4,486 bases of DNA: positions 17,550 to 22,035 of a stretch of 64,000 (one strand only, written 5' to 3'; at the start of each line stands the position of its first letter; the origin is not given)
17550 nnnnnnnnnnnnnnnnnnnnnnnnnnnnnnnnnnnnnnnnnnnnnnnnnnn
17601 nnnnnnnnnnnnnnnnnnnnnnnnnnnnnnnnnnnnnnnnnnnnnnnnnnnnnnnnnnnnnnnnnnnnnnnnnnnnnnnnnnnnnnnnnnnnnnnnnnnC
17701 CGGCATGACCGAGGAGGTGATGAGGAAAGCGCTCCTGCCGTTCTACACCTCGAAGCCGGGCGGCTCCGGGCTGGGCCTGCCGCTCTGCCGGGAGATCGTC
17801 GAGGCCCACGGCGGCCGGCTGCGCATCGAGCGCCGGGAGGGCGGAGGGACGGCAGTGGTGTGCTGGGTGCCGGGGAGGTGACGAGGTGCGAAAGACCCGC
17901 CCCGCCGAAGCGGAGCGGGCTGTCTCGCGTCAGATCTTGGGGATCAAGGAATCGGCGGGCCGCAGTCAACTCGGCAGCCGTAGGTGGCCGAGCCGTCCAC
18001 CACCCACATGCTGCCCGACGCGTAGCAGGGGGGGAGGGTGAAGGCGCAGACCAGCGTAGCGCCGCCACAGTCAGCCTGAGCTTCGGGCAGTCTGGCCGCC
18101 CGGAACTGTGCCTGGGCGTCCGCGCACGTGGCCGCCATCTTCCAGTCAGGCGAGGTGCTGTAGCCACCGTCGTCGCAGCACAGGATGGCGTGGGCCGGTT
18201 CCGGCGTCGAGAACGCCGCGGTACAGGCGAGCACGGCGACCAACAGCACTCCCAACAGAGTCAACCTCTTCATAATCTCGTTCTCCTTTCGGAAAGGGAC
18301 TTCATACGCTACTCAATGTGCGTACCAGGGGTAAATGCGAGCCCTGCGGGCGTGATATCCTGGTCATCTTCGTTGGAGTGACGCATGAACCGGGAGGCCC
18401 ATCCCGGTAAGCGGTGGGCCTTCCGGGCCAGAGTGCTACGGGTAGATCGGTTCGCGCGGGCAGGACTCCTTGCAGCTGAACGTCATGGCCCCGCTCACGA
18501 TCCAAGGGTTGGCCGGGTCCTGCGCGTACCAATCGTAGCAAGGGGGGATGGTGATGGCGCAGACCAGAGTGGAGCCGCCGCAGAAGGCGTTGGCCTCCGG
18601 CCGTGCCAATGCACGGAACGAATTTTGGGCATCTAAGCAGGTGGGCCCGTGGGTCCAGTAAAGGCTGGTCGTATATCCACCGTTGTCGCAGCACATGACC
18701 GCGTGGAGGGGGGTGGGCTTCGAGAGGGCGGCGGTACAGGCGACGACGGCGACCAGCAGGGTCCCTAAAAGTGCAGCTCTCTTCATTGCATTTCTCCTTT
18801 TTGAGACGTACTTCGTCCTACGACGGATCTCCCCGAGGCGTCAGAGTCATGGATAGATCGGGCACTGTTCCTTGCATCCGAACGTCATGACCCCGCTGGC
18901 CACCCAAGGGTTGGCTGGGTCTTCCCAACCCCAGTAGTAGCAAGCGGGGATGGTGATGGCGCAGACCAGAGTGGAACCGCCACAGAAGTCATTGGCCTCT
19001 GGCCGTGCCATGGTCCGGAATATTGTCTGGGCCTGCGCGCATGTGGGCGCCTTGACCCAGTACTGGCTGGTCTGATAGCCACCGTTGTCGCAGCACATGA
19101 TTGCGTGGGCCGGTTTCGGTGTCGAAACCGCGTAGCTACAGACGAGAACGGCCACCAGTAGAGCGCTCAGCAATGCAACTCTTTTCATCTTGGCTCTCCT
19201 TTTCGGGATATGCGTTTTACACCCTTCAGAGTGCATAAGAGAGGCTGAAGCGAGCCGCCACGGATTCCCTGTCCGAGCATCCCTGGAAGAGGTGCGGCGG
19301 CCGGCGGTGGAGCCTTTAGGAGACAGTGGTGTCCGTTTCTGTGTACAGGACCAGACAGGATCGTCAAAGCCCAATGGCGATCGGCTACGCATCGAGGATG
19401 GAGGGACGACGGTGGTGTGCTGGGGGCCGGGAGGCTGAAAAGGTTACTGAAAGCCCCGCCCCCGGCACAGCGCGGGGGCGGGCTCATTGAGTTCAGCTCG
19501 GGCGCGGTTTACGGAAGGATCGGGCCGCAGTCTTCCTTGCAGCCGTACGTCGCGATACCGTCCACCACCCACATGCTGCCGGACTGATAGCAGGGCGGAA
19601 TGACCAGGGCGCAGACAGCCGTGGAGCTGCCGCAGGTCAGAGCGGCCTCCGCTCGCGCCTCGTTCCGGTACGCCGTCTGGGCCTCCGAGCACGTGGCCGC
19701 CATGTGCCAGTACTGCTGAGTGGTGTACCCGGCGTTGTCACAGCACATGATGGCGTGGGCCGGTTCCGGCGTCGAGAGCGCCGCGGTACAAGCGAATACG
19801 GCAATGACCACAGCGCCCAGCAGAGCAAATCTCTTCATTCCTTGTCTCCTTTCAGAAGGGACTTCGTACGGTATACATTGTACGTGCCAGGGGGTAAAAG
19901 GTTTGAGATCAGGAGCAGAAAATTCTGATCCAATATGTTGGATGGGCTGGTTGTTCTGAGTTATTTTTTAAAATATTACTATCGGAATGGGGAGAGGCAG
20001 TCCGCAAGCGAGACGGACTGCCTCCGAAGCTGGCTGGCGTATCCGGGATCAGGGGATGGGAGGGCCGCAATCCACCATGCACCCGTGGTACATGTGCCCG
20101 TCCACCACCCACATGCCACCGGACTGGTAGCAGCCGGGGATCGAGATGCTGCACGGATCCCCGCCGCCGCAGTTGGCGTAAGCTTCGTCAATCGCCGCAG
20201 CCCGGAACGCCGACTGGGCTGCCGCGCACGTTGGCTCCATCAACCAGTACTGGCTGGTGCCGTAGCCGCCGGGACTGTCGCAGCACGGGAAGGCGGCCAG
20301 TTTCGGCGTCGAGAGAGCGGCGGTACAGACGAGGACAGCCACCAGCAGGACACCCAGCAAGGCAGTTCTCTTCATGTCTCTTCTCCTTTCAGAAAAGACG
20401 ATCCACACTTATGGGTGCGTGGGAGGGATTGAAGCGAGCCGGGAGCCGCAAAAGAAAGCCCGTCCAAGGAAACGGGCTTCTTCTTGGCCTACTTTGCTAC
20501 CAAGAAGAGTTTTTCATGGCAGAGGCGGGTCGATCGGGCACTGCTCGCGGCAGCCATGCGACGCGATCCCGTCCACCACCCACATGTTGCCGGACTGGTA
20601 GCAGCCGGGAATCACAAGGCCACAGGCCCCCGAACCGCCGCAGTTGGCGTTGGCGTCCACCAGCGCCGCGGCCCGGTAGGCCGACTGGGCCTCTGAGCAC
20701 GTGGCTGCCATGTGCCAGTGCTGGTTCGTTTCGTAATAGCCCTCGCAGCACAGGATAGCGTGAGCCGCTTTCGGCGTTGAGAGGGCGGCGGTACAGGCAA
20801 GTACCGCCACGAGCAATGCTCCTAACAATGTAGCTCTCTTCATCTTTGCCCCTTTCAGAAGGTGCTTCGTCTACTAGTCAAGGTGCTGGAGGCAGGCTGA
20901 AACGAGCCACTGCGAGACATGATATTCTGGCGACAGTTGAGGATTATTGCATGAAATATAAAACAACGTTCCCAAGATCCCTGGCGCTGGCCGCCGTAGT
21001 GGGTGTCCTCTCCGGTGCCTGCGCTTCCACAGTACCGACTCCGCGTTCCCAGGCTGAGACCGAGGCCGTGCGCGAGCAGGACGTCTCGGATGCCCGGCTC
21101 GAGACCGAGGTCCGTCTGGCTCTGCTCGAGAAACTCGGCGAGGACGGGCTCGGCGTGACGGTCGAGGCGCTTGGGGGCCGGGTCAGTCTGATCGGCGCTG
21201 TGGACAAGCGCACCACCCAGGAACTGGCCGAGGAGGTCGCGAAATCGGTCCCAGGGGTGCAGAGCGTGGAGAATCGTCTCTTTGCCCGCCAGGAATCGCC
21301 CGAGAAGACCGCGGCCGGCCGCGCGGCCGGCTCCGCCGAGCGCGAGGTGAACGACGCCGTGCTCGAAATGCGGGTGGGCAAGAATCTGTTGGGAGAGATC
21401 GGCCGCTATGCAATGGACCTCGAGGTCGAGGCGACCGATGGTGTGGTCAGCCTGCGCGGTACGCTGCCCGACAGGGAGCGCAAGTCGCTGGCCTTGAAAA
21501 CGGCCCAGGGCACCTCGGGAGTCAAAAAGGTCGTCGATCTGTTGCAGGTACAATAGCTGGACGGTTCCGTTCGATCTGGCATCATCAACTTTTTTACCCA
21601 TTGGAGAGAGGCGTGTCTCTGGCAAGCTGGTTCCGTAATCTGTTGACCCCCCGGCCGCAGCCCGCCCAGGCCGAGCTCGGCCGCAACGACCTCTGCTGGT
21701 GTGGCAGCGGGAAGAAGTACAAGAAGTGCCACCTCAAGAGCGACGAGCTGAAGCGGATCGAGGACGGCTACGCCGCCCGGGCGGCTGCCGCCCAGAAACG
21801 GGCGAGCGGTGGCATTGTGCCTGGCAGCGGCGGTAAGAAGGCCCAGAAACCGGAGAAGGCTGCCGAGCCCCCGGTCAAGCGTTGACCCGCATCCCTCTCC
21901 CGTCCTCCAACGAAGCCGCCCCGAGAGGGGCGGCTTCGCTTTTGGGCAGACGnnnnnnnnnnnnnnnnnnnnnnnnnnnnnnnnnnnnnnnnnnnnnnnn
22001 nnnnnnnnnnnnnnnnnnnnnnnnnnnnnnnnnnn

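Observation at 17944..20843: Tandem array of six diversified paralogues encoding small secreted 8-cysteine proteins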

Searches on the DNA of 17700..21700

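Call 59: search_rna_families(source=window, start=17700, end=21700, threshold=evalue, max_evalue=1)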
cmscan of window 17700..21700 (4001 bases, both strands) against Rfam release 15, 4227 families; matches with E-value up to 1: 1.
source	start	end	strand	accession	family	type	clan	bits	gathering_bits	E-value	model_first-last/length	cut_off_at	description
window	20449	20525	-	RF00506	Thr_leader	Cis-reg; leader;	-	22.1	55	0.61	1-118/118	no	Threonine operon leader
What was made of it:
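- Tried and rejected: An Rfam scan of the array gave only a sub-threshold chance hit (call 59).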

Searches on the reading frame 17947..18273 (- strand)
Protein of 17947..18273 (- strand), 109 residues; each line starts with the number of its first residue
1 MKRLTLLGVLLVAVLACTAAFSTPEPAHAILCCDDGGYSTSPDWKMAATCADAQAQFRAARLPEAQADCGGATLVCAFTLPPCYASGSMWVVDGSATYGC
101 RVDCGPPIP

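Call 4: search_protein_families(library=pfam, max_evalue=10, proteins=[window:17947-18273:-])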
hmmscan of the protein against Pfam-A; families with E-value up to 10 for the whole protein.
seq(109 aa): 1 family
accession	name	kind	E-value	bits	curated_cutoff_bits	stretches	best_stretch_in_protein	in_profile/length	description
PF12537.13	GPHR_N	-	0.029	14.9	22.1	1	2-24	9-31/68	The Golgi pH Regulator (GPHR) Family N-terminal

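Call 5: search_protein_families(library=ncbifam, max_evalue=10, proteins=[window:17947-18273:-])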
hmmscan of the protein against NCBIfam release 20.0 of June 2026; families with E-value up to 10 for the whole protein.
seq(109 aa): 1 family
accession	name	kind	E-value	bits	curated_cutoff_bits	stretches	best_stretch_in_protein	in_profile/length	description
TIGR04429.1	Phr_nterm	subfamily_domain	0.003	18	25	1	1-23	1-25/28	Phr family secreted Rap phosphatase inhibitor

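Call 63: search_protein_families(library=padloc, alignment_id=A1, max_evalue=1)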
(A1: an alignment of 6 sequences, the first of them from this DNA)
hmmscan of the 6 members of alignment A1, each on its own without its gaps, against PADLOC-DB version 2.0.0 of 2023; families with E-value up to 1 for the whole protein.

A. member 1, seq(109 aa): 0 families

B. families by the number of members that match (of 6 scanned): 0 families
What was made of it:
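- There is no match to any bacteriocin or toxin family (calls 4, 5, 63).
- Tried and rejected: Pfam, NCBIfam and PADLOC scans of all six copies gave nothing above threshold (calls 4, 5, 63).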

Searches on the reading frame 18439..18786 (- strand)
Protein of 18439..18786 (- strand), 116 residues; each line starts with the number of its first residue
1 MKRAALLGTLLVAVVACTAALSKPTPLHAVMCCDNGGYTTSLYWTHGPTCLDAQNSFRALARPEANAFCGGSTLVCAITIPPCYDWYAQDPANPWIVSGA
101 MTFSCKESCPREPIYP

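Call 4: search_protein_families(library=pfam, max_evalue=10, proteins=[window:18439-18786:-])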
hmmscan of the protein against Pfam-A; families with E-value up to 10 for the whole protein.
seq(116 aa): 0 families

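Call 5: search_protein_families(library=ncbifam, max_evalue=10, proteins=[window:18439-18786:-])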
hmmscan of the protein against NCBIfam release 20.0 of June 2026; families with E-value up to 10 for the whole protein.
seq(116 aa): 1 family
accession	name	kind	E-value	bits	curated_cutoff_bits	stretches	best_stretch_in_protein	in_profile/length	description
TIGR04429.1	Phr_nterm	subfamily_domain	0.41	11.2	25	1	1-21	1-23/28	Phr family secreted Rap phosphatase inhibitor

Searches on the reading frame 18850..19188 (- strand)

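Call 4: search_protein_families(library=pfam, max_evalue=10, proteins=[window:18850-19188:-])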
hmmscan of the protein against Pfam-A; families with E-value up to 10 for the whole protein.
seq(113 aa): 0 families

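Call 5: search_protein_families(library=ncbifam, max_evalue=10, proteins=[window:18850-19188:-])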
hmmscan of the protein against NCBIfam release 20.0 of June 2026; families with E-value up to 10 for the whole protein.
seq(113 aa): 2 families
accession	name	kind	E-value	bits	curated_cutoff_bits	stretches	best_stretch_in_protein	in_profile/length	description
NF050114.1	Rv3212_fam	equivalog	0.072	12.3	150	1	9-74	248-311/393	Rv3212 family protein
TIGR04429.1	Phr_nterm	subfamily_domain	0.16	12.5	25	1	1-22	1-24/28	Phr family secreted Rap phosphatase inhibitor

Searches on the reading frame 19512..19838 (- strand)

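Call 4: search_protein_families(library=pfam, max_evalue=10, proteins=[window:19512-19838:-])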
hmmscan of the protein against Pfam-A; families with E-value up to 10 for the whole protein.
seq(109 aa): 1 family
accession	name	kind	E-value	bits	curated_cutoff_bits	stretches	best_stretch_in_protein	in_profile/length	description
PF08046.16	IlvGEDA_leader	-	0.47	10.6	25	0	6-21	12-27/32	IlvGEDA operon leader peptide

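Call 5: search_protein_families(library=ncbifam, max_evalue=10, proteins=[window:19512-19838:-])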
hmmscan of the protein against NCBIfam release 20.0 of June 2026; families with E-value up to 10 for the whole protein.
seq(109 aa): 2 families
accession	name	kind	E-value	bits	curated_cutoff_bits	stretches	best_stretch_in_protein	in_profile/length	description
TIGR04429.1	Phr_nterm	subfamily_domain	0.0077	16.7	25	1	1-23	1-25/28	Phr family secreted Rap phosphatase inhibitor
NF000339.2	fos-Crono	exception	0.062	13.4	275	1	5-57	23-75/134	FosA family fosfomycin resistance glutathione transferase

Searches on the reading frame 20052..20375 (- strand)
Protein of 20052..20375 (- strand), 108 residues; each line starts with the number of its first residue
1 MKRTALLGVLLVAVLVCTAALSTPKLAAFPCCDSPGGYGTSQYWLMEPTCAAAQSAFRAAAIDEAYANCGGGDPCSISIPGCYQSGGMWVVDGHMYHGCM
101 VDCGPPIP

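Call 4: search_protein_families(library=pfam, max_evalue=10, proteins=[window:20052-20375:-])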
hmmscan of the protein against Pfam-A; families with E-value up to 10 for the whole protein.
seq(108 aa): 0 families

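Call 5: search_protein_families(library=ncbifam, max_evalue=10, proteins=[window:20052-20375:-])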
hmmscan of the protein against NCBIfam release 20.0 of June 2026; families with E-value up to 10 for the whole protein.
seq(108 aa): 1 family
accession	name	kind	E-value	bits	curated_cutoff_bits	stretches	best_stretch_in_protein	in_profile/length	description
TIGR04429.1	Phr_nterm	subfamily_domain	0.18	12.3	25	1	1-23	1-25/28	Phr family secreted Rap phosphatase inhibitor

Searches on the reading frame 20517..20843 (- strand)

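Call 4: search_protein_families(library=pfam, max_evalue=10, proteins=[window:20517-20843:-])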
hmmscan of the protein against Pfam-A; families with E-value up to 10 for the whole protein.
seq(109 aa): 0 families

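Call 5: search_protein_families(library=ncbifam, max_evalue=10, proteins=[window:20517-20843:-])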
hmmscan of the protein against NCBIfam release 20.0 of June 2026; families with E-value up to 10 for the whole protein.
seq(109 aa): 2 families
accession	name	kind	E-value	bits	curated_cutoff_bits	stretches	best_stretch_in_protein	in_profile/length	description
TIGR04429.1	Phr_nterm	subfamily_domain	0.014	15.9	25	1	1-23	1-25/28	Phr family secreted Rap phosphatase inhibitor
NF000804.0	PRK00055.2-1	equivalog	0.38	9.8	402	1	9-58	204-257/306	ribonuclease Z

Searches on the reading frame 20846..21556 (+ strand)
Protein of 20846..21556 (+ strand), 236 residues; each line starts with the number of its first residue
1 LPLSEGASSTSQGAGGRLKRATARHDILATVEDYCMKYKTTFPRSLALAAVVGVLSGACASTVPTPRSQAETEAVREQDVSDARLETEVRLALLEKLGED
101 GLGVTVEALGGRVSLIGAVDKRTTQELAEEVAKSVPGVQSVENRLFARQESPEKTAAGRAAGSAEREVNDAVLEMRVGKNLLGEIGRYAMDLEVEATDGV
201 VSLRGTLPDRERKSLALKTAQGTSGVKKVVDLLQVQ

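Call 24: search_protein_families(library=pfam, proteins=[window:20846-21556:+], max_evalue=0.001)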
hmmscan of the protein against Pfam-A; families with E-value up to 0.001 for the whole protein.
window:20846-21556:+ (236 aa): 1 family
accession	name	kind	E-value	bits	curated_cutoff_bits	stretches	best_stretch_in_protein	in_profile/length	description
PF04972.22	BON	-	4.1e-24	85.1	27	2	169-236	1-68/69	BON domain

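Call 62: search_protein_families(library=ncbifam, proteins=[window:20846-21556:+], max_evalue=0.001)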
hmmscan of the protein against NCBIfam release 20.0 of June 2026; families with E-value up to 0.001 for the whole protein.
window:20846-21556:+ (236 aa): 2 families
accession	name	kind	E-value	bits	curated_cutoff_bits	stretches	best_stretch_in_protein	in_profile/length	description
NF007858.0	PRK10568.1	equivalog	7.7e-14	51.8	174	2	81-146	138-203/206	molecular chaperone OsmY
NF008247.1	PRK11023.1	equivalog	1.3e-08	34.8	184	1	70-233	37-188/192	division/outer membrane stress-associated lipid-binding lipoprotein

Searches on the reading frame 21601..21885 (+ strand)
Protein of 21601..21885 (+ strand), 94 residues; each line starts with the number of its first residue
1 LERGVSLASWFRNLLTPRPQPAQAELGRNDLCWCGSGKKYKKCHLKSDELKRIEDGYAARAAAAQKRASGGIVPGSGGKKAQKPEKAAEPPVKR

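Call 24: search_protein_families(library=pfam, proteins=[window:21601-21885:+], max_evalue=0.001)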
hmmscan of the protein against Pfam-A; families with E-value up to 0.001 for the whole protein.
window:21601-21885:+ (94 aa): 1 family
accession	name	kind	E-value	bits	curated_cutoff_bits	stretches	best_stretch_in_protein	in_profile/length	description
PF02810.21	SEC-C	-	2.4e-11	43.7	20.4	1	28-45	1-18/19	SEC-C motif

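Call 62: search_protein_families(library=ncbifam, proteins=[window:21601-21885:+], max_evalue=0.001)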
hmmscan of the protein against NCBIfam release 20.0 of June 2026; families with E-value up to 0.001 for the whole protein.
window:21601-21885:+ (94 aa): 7 families
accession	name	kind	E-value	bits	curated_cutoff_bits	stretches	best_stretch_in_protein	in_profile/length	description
TIGR04102.1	SWIM_PBPRA1643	hypoth_equivalog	9.2e-08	32.5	68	1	16-43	79-106/108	PBPRA1643 family SWIM/SEC-C metal-binding motif protein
NF004088.0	PRK05590.1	equivalog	1.8e-07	31.7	140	1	24-46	143-165/166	hypothetical protein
NF008970.0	PRK12318.1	equivalog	2.1e-07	30.5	267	1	26-53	1-28/291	methionyl aminopeptidase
NF007704.0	PRK10396.1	equivalog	2.6e-07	30.8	149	1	16-45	191-220/221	hypothetical protein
NF002449.0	PRK01617.1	equivalog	1.5e-06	28.6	141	1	23-43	131-151/154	hypothetical protein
NF002592.0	PRK02250.1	equivalog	1.9e-06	28.1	158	1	23-43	145-165/167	hypothetical protein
NF001213.0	PRK00183.1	equivalog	0.0002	21.4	158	1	24-44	132-152/157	hypothetical protein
